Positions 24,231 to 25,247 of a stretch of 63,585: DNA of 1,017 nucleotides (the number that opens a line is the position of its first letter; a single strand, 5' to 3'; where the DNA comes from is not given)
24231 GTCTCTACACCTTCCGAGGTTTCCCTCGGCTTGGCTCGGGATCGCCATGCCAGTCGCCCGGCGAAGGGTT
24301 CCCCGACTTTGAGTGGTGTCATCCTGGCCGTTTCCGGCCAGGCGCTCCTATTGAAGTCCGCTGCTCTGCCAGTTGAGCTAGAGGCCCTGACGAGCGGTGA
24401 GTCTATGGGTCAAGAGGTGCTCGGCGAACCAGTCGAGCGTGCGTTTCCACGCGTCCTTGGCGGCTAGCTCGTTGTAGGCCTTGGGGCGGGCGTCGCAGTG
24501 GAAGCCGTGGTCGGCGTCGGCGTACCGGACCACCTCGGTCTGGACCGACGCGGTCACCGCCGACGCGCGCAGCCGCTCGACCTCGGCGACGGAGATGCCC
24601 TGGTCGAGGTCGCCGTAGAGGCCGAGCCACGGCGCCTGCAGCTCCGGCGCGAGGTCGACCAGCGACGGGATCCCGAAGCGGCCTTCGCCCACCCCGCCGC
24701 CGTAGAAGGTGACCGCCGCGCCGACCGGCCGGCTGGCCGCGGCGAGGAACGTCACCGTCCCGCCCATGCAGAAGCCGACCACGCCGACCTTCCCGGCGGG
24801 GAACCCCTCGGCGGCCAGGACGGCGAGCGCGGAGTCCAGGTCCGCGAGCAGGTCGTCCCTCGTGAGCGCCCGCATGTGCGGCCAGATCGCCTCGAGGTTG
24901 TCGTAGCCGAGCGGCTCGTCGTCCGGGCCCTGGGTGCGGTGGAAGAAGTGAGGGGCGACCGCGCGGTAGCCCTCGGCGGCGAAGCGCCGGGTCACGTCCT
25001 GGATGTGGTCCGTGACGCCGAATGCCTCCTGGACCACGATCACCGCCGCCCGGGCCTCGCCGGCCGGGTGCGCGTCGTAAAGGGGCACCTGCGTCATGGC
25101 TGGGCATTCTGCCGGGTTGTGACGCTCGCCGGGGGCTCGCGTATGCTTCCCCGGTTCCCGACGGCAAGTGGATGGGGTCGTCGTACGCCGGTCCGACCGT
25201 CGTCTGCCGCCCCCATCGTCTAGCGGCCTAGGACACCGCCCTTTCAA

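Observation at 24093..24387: Group I (IC3-like) intron splitting the anticodon of tRNA-Lys(UUU) in an actinobacterium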

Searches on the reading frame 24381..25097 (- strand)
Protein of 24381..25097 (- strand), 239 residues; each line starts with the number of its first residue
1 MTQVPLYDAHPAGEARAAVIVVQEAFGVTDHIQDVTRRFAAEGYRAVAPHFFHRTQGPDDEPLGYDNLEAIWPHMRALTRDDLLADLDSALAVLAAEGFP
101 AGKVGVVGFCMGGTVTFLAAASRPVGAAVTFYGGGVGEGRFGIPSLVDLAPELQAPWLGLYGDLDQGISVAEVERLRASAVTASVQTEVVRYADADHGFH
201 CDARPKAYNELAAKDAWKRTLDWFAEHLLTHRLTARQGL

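Call 44: find_homologous_proteins(query=window:24381-25097:-, max_evalue=1e-40)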
Query seq(239 aa) (239 aa): 5332 proteins with E <= 1e-40 among 8000 candidates; the best 120 are listed.
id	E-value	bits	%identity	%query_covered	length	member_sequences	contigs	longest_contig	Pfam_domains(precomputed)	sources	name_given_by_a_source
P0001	9.5e-157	538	100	100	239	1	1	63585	PF01738.25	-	-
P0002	3.6e-95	336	66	95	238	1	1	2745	PF01738.25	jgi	jgi:carboxymethylenebutenolidase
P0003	4.0e-95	336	69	94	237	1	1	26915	PF01738.25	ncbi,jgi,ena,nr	ncbi:MAG TPA: dienelactone hydrolase family protein [Acidimicrobiales bacterium]|nr:dienelactone hyd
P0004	8.9e-95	335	68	93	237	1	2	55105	PF01738.25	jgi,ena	-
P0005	6.4e-94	332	66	95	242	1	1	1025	PF01738.25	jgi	jgi:carboxymethylenebutenolidase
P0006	1.3e-93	331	66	95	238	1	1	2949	PF00326.28,PF01738.25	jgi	jgi:carboxymethylenebutenolidase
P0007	2.0e-93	331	69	93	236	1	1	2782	PF01738.25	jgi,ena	-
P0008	4.8e-93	329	68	95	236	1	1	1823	PF00326.28,PF01738.25,PF02230.23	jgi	jgi:carboxymethylenebutenolidase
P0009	1.1e-92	328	68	93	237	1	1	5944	PF01738.25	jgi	jgi:carboxymethylenebutenolidase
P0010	1.4e-92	328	67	95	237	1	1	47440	PF01738.25,PF00561.27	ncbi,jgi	jgi:carboxymethylenebutenolidase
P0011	1.8e-92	327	66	95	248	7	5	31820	PF01738.25,PF02230.23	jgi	jgi:carboxymethylenebutenolidase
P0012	3.0e-92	327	69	93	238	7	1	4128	PF01738.25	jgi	jgi:carboxymethylenebutenolidase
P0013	3.0e-92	327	67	93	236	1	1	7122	PF01738.25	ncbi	ncbi:MAG: dienelactone hydrolase family protein [Acidimicrobiales bacterium]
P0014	4.9e-92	326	66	95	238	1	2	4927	PF01738.25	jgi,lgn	jgi:carboxymethylenebutenolidase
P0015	6.7e-92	326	67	93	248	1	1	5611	PF01738.25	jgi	jgi:carboxymethylenebutenolidase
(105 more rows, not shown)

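Call 45: find_encoding_contigs(protein=P0001, flank=3000, max_places=3)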
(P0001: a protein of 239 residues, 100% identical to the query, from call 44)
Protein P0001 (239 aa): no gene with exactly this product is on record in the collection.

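Call 46: find_encoding_contigs(protein=P0003, flank=4000, max_places=3)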
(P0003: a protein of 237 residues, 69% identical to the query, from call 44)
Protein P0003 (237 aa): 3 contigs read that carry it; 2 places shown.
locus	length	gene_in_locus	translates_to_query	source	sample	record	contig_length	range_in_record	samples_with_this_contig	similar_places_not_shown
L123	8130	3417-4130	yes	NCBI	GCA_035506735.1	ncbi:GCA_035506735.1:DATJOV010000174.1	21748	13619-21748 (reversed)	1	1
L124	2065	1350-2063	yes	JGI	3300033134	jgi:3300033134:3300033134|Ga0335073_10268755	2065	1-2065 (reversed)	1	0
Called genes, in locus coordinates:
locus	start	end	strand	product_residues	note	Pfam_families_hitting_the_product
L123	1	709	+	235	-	?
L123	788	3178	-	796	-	PF02463:SMC_N (faint), PF03193:RsgA_GTPase (faint), PF20703:nSTAND1 (weak), PF13304:AAA_21 (faint), PF13555:AAA_29 (faint), PF00684:DnaJ_CXXCXGXG (faint), PF00005:ABC_tran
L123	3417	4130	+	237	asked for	PF01738:DLH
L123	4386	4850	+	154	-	PF10604:Polyketide_cyc2, PF08327:AHSA1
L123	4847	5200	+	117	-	PF01022:HTH_5 (weak), PF12802:MarR_2, PF12840:HTH_20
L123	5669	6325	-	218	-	PF00574:CLP_protease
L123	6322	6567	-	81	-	PF13560:HTH_31, PF01381:HTH_3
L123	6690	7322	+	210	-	PF00574:CLP_protease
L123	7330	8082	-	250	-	-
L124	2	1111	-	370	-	?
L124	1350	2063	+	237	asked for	PF01738:DLH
